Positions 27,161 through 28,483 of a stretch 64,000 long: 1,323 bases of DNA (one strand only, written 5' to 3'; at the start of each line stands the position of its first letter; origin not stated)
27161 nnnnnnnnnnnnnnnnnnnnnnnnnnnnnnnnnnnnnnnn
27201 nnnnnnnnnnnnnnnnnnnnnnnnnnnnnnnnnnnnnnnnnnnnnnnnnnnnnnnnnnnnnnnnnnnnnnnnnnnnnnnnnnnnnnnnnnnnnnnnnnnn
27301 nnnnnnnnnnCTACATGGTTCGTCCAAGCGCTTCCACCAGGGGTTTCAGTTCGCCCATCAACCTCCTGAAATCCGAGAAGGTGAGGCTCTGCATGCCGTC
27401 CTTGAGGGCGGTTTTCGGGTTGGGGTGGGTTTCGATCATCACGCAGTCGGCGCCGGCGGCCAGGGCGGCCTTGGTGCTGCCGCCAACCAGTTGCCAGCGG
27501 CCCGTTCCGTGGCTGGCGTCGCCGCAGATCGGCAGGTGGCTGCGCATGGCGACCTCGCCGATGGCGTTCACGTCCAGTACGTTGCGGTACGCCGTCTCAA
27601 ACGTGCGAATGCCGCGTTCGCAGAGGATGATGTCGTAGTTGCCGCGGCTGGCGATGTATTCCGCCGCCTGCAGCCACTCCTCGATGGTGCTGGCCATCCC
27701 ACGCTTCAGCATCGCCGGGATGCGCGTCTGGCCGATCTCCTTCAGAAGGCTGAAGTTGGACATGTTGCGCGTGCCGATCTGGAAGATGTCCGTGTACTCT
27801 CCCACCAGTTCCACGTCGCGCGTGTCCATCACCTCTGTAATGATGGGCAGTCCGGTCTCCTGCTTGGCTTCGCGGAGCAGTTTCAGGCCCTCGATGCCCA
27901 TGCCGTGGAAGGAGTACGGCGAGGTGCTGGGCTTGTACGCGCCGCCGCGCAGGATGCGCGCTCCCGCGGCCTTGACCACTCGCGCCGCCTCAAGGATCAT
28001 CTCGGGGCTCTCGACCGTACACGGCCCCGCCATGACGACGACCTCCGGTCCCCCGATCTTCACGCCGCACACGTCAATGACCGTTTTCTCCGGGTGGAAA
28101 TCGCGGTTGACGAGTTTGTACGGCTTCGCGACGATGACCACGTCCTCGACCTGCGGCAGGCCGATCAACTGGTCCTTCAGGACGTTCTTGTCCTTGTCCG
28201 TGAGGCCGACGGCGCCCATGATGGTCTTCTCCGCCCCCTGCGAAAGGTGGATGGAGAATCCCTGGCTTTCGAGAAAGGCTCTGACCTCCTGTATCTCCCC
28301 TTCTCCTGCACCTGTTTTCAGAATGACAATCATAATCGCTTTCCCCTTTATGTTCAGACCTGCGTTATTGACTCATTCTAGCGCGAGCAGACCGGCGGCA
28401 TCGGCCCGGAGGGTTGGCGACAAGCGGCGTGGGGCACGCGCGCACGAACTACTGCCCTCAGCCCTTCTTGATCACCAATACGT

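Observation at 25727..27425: Low-GC two-gene islet inserted at the 3' end of DAHP synthase, flanked by an imperfect duplication of the gene's last ~110 bp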

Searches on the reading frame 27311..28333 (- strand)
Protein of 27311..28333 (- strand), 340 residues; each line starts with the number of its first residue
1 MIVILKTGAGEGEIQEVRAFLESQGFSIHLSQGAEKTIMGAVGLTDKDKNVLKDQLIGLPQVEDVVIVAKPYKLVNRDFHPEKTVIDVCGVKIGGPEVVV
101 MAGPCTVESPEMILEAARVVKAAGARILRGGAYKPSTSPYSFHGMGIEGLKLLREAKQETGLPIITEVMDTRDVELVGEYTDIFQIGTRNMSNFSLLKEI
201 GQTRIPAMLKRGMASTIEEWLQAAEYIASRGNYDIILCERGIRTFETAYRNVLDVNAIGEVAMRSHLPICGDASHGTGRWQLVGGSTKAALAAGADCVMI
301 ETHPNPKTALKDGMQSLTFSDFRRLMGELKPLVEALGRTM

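Call 6: search_protein_families(library=pfam, proteins=[window:27311-28333:-], max_evalue=0.01)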
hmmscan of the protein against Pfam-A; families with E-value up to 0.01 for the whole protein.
window:27311-28333:- (340 aa): 3 families
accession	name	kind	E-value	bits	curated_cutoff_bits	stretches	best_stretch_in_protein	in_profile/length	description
PF00793.26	DAHP_synth_1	-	7.9e-73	245.1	25.5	1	90-330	9-265/270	DAHP synthetase I family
PF18152.6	DAHP_snth_FXD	-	3.7e-16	59.1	27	1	1-69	1-66/67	DAHP synthase ferredoxin-like domain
PF03102.20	NeuB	-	1.3e-10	41.7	22.1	1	147-338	55-238/241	NeuB family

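Call 7: find_encoding_contigs(protein=window:27311-28333:-, flank=6000, max_places=10)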
Protein window:27311-28333:- (340 aa): 2 contigs read that carry it; 2 places shown.
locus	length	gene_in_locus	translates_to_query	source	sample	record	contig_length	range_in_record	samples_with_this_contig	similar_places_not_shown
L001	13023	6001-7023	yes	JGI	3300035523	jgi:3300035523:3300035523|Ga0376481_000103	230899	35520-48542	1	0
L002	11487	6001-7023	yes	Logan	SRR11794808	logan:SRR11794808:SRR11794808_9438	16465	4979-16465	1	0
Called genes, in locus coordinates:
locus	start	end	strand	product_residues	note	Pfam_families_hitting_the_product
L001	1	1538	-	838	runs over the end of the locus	PF07691:PA14, PF10528:GLEYA (weak)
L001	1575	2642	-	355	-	PF22807:TrAA12, PF01436:NHL (faint), PF07995:GSDH, PF22807:TrAA12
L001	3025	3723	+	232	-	PF01987:AIM24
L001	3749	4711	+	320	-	PF00005:ABC_tran, PF02463:SMC_N (faint), PF13304:AAA_21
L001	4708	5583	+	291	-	PF01061:ABC2_membrane, PF12698:ABC2_membrane_3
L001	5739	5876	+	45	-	-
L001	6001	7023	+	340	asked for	PF18152:DAHP_snth_FXD, PF00793:DAHP_synth_1, PF03102:NeuB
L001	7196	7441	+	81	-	-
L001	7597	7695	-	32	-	-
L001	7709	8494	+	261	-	PF13091:PLDc_2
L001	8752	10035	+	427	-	PF02638:GHL10, PF13200:DUF4015 (faint), PF14871:GHL6 (weak)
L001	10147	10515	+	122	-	PF05973:Gp49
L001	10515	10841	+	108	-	PF13744:HTH_37, PF01381:HTH_3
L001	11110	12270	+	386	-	PF25852:DUF6242_C (faint), PF02012:BNR (faint), PF15902:Sortilin-Vps10 (weak)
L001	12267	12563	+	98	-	-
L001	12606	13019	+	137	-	PF00903:Glyoxalase, PF06983:3-dmu-9_3-mt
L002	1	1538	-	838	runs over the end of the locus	PF07691:PA14, PF10528:GLEYA (weak)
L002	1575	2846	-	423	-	PF22807:TrAA12, PF01436:NHL (faint), PF07995:GSDH, PF22807:TrAA12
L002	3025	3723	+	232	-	PF01987:AIM24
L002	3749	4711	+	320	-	PF00005:ABC_tran, PF02463:SMC_N (faint), PF13304:AAA_21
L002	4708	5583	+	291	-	PF01061:ABC2_membrane, PF12698:ABC2_membrane_3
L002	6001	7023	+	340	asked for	PF18152:DAHP_snth_FXD, PF00793:DAHP_synth_1, PF03102:NeuB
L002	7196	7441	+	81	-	-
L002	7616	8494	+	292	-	PF13091:PLDc_2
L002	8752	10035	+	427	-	PF02638:GHL10, PF13200:DUF4015 (faint), PF14871:GHL6 (weak)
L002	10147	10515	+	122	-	PF05973:Gp49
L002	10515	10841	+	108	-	PF13744:HTH_37, PF01381:HTH_3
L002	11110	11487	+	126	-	?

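Call 9: find_related_loci(query=window:27311-28333:-, collection=genome_contigs, flank=6000)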
Query window:27311-28333:- (340 aa) in genome_contigs; peptide patterns used: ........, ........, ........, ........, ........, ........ (x = any residue, [..] = any of these).
191 stretches matched a pattern; 119 encode a relative of the query (tblastn E <= 1e-3); the best 80 are kept; 80 distinct loci.
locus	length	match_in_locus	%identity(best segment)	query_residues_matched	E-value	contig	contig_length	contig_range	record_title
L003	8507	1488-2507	81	1-340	0e+0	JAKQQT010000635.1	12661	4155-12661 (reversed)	MAG: Armatimonadota bacterium isolate USMO_maxbin.175 k141_804673, whole genome shotgun sequence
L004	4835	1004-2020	64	1-339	7e-147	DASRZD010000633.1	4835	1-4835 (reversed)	MAG TPA_asm: Armatimonadota bacterium isolate SMAG_U14142 k141_2114442, whole genome shotgun sequence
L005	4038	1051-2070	62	1-340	4e-145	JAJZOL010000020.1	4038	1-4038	MAG: bacterium isolate MAS4.bin79 NODE_29884_length_4038_cov_2.151112, whole genome shotgun sequence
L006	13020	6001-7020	62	1-340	4e-141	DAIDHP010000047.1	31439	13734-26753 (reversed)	MAG TPA_asm: Chthonomonadales bacterium isolate clean347 NODE_47_length_31439_cov_7.887156, whole genome shotgun sequenc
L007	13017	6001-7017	62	1-339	2e-141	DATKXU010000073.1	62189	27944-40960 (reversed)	MAG TPA_asm: Armatimonadota bacterium isolate SMAG_U14200 k141_2910509, whole genome shotgun sequence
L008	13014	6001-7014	60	1-338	4e-138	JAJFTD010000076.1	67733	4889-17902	MAG: bacterium isolate bin.10 k141_672718, whole genome shotgun sequence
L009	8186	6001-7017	63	1-339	4e-137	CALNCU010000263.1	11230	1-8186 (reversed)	MAG TPA_asm: uncultured Armatimonadetes bacterium isolate SRR1561993_bin.101_CONCOCT_v1.1_MAG genome assembly, contig: E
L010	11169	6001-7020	62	1-340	8e-137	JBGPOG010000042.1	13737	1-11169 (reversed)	MAG: Chthonomonadia bacterium isolate OBJ_0618_7090110_197 k141_1046850_length_13737_cov_14.6578, whole genome shotgun s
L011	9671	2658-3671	62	1-338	3e-133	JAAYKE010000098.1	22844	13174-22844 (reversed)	MAG: Armatimonadota bacterium isolate AS10tlH2TH_383 205113_AS10, whole genome shotgun sequence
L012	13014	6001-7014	62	1-338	7e-133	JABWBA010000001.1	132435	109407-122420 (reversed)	MAG: Chthonomonadales bacterium isolate MAG_18 scaffold_83, whole genome shotgun sequence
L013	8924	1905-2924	61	1-340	5e-132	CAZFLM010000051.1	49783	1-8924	MAG TPA_asm: uncultured Chthonomonadaceae bacterium isolate SRP220891_co1_476 genome assembly, contig: NODE_1294_length_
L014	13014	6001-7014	62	1-338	7e-128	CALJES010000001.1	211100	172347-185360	MAG: uncultured bacterium isolate S1_Bin_METABAT__45_1 genome assembly, contig: c_000000571061, whole genome shotgun seq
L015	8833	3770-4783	62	1-338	2e-127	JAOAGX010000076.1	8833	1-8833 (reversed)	MAG: Armatimonadota bacterium isolate SKW42 NODE_74_length_8833_cov_3.833371, whole genome shotgun sequence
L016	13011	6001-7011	54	1-338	6e-123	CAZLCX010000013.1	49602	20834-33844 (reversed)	MAG TPA_asm: uncultured Halanaerobiaceae bacterium isolate SRP252850_co1_166 genome assembly, contig: NODE_975_length_49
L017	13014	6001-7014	62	1-338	1e-122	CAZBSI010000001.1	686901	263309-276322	MAG TPA_asm: uncultured bacterium isolate SRP216815_co1_264 genome assembly, contig: NODE_2_length_686901_cov_72.347386,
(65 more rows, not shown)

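Call 10: find_related_loci(query=window:27311-28333:-, collection=metagenome_contigs, flank=6000)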
Query window:27311-28333:- (340 aa) in metagenome_contigs; peptide patterns used: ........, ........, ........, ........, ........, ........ (x = any residue, [..] = any of these).
355 stretches matched a pattern; 190 encode a relative of the query (tblastn E <= 1e-3); the best 80 are kept; 80 distinct loci.
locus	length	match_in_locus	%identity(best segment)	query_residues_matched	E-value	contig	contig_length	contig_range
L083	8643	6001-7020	81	1-340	0e+0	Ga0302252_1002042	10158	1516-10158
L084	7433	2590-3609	81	1-340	0e+0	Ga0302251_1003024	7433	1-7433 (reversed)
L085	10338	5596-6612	64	1-339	7e-145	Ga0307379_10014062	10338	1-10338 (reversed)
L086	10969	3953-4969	64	1-339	7e-145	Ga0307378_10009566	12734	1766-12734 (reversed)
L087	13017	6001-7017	62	1-339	1e-141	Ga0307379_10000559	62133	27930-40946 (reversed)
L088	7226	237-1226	65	9-338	2e-141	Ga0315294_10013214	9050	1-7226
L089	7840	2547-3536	65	9-338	4e-141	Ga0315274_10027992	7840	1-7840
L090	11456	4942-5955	65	1-338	1e-139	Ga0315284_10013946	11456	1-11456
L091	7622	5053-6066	61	1-338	1e-138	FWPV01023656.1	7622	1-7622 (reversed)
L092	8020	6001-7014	64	1-338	1e-138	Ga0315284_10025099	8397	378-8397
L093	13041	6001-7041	61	1-340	3e-138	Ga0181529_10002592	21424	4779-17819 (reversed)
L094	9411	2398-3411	62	1-338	2e-133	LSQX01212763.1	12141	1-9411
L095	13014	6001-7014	62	1-338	7e-133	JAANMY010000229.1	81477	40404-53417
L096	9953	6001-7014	62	1-338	6e-133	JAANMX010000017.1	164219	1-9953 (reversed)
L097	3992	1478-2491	62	1-338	6e-136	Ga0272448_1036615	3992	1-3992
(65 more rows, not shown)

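Call 14: find_homologous_proteins(query=window:27311-28333:-, max_evalue=1e-100)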
Query window:27311-28333:- (340 aa): 4076 proteins with E <= 1e-100 among 8000 candidates; the best 120 are listed.
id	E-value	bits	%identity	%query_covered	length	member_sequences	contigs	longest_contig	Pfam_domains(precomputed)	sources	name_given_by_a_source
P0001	2.3e-213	725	96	100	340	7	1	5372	PF03102.21,PF18152.7,PF00793.27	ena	-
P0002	6.4e-190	648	85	100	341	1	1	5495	PF03102.21,PF18152.7,PF00793.27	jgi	-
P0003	1.5e-186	637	82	100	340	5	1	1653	PF03102.21,PF18152.7,PF00793.27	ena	-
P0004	1.8e-184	630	82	100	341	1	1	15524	PF03102.21,PF18152.7,PF00793.27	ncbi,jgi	ncbi:MAG TPA: 3-deoxy-7-phosphoheptulonate synthase [Armatimonadota bacterium]|jgi:3-deoxy-7-phospho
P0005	1.0e-181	621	82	100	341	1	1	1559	PF03102.21,PF18152.7,PF00793.27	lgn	-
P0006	7.1e-167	572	79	94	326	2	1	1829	PF03102.21,PF18152.7,PF00793.27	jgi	jgi:3-deoxy-7-phosphoheptulonate synthase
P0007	1.9e-140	485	66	100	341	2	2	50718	PF03102.21,PF18152.7,PF00793.27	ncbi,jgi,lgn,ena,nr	ncbi:MAG TPA: 3-deoxy-7-phosphoheptulonate synthase [Candidatus Latescibacteria bacterium]|nr:3-deox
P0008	2.3e-140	485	64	100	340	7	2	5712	PF03102.21,PF18152.7,PF00793.27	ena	-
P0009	2.6e-140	485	65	100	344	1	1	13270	PF03102.21,PF18152.7,PF00793.27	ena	-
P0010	3.4e-139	481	65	100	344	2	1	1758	PF03102.21,PF18152.7,PF00793.27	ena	-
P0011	3.4e-139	481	65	100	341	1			PF03102.21,PF18152.7,PF00793.27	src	-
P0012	4.3e-139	481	65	100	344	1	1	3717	PF03102.21,PF18152.7,PF00793.27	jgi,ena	-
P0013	4.6e-139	481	65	100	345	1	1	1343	PF03102.21,PF18152.7,PF00793.27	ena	-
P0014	5.5e-139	481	64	100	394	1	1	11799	PF03102.21,PF18152.7,PF00793.27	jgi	jgi:3-deoxy-7-phosphoheptulonate synthase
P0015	6.5e-139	480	65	100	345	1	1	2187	PF03102.21,PF18152.7,PF00793.27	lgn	-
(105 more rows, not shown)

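Call 17: find_encoding_contigs(protein=P0001, flank=6000)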
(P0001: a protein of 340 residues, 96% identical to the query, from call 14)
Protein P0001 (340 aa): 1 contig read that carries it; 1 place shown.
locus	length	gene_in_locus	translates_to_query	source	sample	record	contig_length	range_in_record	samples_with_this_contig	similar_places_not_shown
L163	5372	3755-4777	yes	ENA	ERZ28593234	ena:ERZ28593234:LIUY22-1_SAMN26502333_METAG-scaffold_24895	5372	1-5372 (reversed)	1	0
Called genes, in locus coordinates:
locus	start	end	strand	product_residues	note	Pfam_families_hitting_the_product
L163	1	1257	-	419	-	?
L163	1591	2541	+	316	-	PF00005:ABC_tran, PF02463:SMC_N (faint), PF13304:AAA_21 (weak), PF13732:DrrA1-3_C (faint)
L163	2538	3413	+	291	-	PF01061:ABC2_membrane, PF12698:ABC2_membrane_3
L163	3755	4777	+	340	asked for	PF18152:DAHP_snth_FXD, PF00793:DAHP_synth_1, PF03102:NeuB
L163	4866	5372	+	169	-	?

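Call 18: find_encoding_contigs(protein=P0002, flank=6000)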
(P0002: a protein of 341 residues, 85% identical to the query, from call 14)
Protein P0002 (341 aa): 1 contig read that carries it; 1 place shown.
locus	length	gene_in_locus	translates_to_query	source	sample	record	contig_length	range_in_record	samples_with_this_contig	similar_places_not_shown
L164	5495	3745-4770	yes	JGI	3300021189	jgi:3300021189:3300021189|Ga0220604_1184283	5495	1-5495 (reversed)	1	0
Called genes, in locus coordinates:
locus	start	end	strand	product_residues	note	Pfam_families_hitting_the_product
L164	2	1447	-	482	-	?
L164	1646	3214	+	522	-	PF01743:PolyA_pol (weak), PF12627:PolyA_pol_RNAbd, PF01966:HD, PF13735:tRNA_NucTran2_2 (faint)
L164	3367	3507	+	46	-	-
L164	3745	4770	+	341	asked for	PF18152:DAHP_snth_FXD, PF00793:DAHP_synth_1, PF03102:NeuB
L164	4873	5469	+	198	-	PF13643:DUF4145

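Call 23: find_encoding_contigs(protein=P0004, flank=8000)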
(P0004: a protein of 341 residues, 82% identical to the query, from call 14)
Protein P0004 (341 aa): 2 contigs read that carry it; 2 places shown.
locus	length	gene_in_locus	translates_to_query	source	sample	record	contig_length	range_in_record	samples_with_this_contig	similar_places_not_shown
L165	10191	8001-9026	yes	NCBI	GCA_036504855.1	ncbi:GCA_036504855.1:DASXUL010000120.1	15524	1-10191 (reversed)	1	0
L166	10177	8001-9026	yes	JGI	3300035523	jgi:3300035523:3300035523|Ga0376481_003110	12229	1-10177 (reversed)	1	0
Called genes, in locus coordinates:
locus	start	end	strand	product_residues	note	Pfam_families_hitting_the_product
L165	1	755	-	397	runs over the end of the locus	PF05673:DUF815 (weak), PF13191:AAA_16, PF01637:ATPase_2 (weak), PF13401:AAA_22, PF13173:AAA_14 (faint)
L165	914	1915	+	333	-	PF00890:FAD_binding_2 (faint), PF01946:Thi4 (faint), PF03486:HI0933_like (faint), PF07992:Pyr_redox_2, PF12831:FAD_oxidored (weak), PF13450:NAD_binding_8 (weak), PF13738:Pyr_redox_3, PF00070:Pyr_redox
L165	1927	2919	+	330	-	PF02608:Bmp, PF13407:Peripla_BP_4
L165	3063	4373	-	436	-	PF00595:PDZ, PF13180:PDZ_2 (weak), PF17820:PDZ_6, PF19238:Radical_SAM_2, PF04055:Radical_SAM (faint), PF04459:DUF512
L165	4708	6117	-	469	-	PF00515:TPR_1 (faint), PF07719:TPR_2 (faint), PF13181:TPR_8 (faint), PF13432:TPR_16 (weak), PF14559:TPR_19 (weak), PF13432:TPR_16, PF23914:TPR_CcmH_CycH (weak), PF13371:TPR_9 (weak), +5 more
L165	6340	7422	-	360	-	PF00989:PAS, PF08448:PAS_4, PF13426:PAS_9, PF00512:HisKA, PF02518:HATPase_c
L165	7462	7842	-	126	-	PF00072:Response_reg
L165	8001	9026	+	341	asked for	PF18152:DAHP_snth_FXD, PF00793:DAHP_synth_1, PF03102:NeuB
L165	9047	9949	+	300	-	PF01545:Cation_efflux, PF16916:ZT_dimer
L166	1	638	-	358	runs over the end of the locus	PF01637:ATPase_2 (faint), PF13173:AAA_14 (faint), PF13191:AAA_16, PF13401:AAA_22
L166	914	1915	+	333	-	PF00890:FAD_binding_2 (faint), PF01946:Thi4 (faint), PF03486:HI0933_like (faint), PF07992:Pyr_redox_2, PF12831:FAD_oxidored (weak), PF13450:NAD_binding_8 (weak), PF13738:Pyr_redox_3, PF00070:Pyr_redox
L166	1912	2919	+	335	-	PF02608:Bmp, PF13407:Peripla_BP_4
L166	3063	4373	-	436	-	PF00595:PDZ, PF13180:PDZ_2 (weak), PF17820:PDZ_6, PF19238:Radical_SAM_2, PF04055:Radical_SAM (faint), PF04459:DUF512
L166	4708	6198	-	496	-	PF14559:TPR_19 (faint), PF00515:TPR_1 (faint), PF07719:TPR_2 (faint), PF13181:TPR_8 (faint), PF13432:TPR_16 (weak), PF13432:TPR_16, PF23914:TPR_CcmH_CycH (weak), PF13371:TPR_9 (weak), +5 more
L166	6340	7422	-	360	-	PF00989:PAS, PF08448:PAS_4, PF13426:PAS_9, PF00512:HisKA, PF02518:HATPase_c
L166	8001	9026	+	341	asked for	PF18152:DAHP_snth_FXD, PF00793:DAHP_synth_1, PF03102:NeuB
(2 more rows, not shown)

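Call 24: search_protein_families(library=pfam, proteins=[L163:4866-5372:+, L164:4873-5469:+], max_evalue=0.1)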
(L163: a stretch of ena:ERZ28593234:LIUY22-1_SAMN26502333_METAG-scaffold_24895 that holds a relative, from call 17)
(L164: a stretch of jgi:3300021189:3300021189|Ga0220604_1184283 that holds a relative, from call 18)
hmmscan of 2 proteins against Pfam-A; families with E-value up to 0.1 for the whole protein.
L163:4866-5372:+ (169 aa): 0 families

L164:4873-5469:+ (198 aa): 2 families
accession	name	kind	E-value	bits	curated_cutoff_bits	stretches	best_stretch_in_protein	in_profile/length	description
PF13643.11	DUF4145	-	9e-15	54.9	23.1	1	114-192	5-80/88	Domain of unknown function (DUF4145)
PF14354.12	Lar_restr_allev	-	0.0084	16.8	28.6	1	25-64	5-33/58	Restriction alleviation protein Lar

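Call 25: find_encoding_contigs(protein=P0246, flank=8000)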
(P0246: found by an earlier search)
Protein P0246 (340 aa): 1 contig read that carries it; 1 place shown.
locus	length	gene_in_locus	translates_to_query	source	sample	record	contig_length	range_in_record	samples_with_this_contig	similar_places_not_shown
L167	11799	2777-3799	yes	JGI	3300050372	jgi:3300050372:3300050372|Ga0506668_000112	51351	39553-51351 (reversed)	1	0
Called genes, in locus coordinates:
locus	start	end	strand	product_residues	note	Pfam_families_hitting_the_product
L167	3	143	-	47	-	?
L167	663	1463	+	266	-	PF02673:BacA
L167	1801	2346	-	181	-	PF04542:Sigma70_r2, PF08281:Sigma70_r4_2 (weak)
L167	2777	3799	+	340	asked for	PF18152:DAHP_snth_FXD, PF00793:DAHP_synth_1, PF03102:NeuB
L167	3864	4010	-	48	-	-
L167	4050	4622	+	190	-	-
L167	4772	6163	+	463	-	PF02638:GHL10, PF13200:DUF4015 (faint), PF14871:GHL6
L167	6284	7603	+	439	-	PF03235:GmrSD_N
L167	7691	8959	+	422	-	-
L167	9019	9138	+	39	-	-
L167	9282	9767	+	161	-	PF06983:3-dmu-9_3-mt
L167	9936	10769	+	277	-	PF01678:DAP_epimerase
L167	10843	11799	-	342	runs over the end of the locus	PF11231:DUF3034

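Call 26: find_encoding_contigs(protein=P0245, flank=8000)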
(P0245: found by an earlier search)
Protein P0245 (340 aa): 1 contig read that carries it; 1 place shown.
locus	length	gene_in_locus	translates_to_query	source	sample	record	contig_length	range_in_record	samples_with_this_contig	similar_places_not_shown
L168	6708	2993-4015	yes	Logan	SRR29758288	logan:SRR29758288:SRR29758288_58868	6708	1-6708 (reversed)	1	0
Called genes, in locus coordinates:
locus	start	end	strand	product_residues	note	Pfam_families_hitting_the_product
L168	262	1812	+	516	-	PF24249:DUF7452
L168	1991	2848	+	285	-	PF24249:DUF7452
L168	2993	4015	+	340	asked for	PF18152:DAHP_snth_FXD, PF00793:DAHP_synth_1, PF03102:NeuB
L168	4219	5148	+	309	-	-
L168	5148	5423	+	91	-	-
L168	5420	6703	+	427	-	PF02638:GHL10, PF13200:DUF4015 (faint), PF14871:GHL6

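Call 27: find_encoding_contigs(protein=P0249, flank=8000)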
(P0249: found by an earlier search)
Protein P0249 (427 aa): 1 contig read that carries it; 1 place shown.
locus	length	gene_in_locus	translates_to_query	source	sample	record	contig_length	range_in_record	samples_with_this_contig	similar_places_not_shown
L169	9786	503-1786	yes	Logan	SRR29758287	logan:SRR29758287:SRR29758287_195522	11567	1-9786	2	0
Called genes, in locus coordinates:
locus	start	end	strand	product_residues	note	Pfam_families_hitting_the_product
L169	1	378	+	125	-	?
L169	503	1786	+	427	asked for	PF02638:GHL10, PF14871:GHL6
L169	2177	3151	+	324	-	-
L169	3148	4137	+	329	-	-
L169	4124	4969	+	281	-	PF02086:MethyltransfD12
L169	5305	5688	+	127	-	PF00903:Glyoxalase, PF18029:Glyoxalase_6, PF22677:Ble-like_N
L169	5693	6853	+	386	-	PF15902:Sortilin-Vps10 (weak)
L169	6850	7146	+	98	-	-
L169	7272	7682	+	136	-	PF00903:Glyoxalase, PF06983:3-dmu-9_3-mt (weak)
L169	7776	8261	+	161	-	PF06983:3-dmu-9_3-mt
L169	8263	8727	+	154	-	PF06445:GyrI-like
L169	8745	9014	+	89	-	PF10041:DUF2277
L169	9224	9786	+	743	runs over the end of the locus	PF00144:Beta-lactamase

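Call 41: search_protein_families(library=padloc, proteins=[L167:4050-4622:+, L168:4219-5148:+, L163:4866-5372:+, L164:4873-5469:+, L169:2177-3151:+, L169:3148-4137:+, L167:6284-7603:+, L167:7691-8959:+], max_evalue=0.01)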
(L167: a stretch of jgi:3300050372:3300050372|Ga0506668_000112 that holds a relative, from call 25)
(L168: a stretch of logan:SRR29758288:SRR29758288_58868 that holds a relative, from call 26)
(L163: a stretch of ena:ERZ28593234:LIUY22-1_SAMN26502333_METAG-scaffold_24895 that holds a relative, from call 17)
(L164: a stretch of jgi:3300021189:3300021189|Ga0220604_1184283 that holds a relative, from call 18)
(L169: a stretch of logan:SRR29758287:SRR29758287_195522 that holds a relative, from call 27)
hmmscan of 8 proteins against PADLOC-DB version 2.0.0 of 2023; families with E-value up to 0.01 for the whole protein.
L167:4050-4622:+ (190 aa): 0 families

L168:4219-5148:+ (309 aa): 2 families
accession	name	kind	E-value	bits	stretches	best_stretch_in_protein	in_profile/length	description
PDLC01172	TPR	-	1.1e-10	39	1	243-304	82-143/448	TPR repeats containing protein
PDLC04781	PDC-M71B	-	0.00026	17.8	0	83-141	124-182/515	-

L163:4866-5372:+ (169 aa): 0 families

L164:4873-5469:+ (198 aa): 1 family
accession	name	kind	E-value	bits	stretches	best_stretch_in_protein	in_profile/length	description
PDLC04109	PD-T7-4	-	4.1e-10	37.5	1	23-180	13-155/211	-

L169:2177-3151:+ (324 aa): 21 families
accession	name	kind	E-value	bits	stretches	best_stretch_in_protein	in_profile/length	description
PDLC04017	PD-Lambda-5_A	-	9.4e-15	52.3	1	5-140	52-190/473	-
PDLC04607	PDC-M38A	-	2.5e-12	43.9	1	28-253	87-309/715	-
PDLC03999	PD-Lambda-5_A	-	5.2e-09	33.3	1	7-107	48-157/493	-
PDLC04009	PD-Lambda-5_A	-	1e-08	32.3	1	20-134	59-186/488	-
PDLC04007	PD-Lambda-5_A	-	1.1e-08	32.7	1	23-93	62-132/454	-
PDLC03998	PD-Lambda-5_A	-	2.8e-08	31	1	8-110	47-161/466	-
PDLC04013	PD-Lambda-5_A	-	4.1e-07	27.6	1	27-95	69-143/440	-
PDLC04000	PD-Lambda-5_A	-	5.4e-07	27.1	1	28-92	72-135/428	-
PDLC04003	PD-Lambda-5_A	-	1.9e-05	21.8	1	28-105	70-152/487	-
PDLC04001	PD-Lambda-5_A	-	2.6e-05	21.4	1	6-54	51-100/467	-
PDLC04008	PD-Lambda-5_A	-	3.1e-05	21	1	26-75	66-118/449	-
PDLC04002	PD-Lambda-5_A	-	0.0001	19.5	1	23-111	63-156/471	-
PDLC04014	PD-Lambda-5_A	-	0.00016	18.7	1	29-93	65-129/456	-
PDLC04016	PD-Lambda-5_A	-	0.00046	17.3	1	26-92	70-139/494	-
PDLC04015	PD-Lambda-5_A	-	0.0013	15.9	1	26-54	67-95/463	-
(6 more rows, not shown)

L169:3148-4137:+ (329 aa): 0 families

L167:6284-7603:+ (439 aa): 7 families
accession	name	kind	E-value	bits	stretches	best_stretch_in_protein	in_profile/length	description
PDLC03877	NsnA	-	2e-26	91.2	1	8-184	51-211/385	-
PDLC04027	PD-T4-2_A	-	9.5e-09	32.8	1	19-170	49-191/363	-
PDLC04151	HEC-05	-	3.5e-07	27.3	1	26-52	43-69/600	-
PDLC03418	REase_II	-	2.4e-05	21.6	1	23-94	33-96/372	Type II restriction enzyme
PDLC04150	HEC-05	-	6.4e-05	20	0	26-54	25-53/583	-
PDLC04709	PDC-M55C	-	0.0012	15.6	1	12-55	19-61/554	-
PDLC02689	Orf5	-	0.0026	14.4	1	21-88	17-82/558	Orf5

L167:7691-8959:+ (422 aa): 0 families
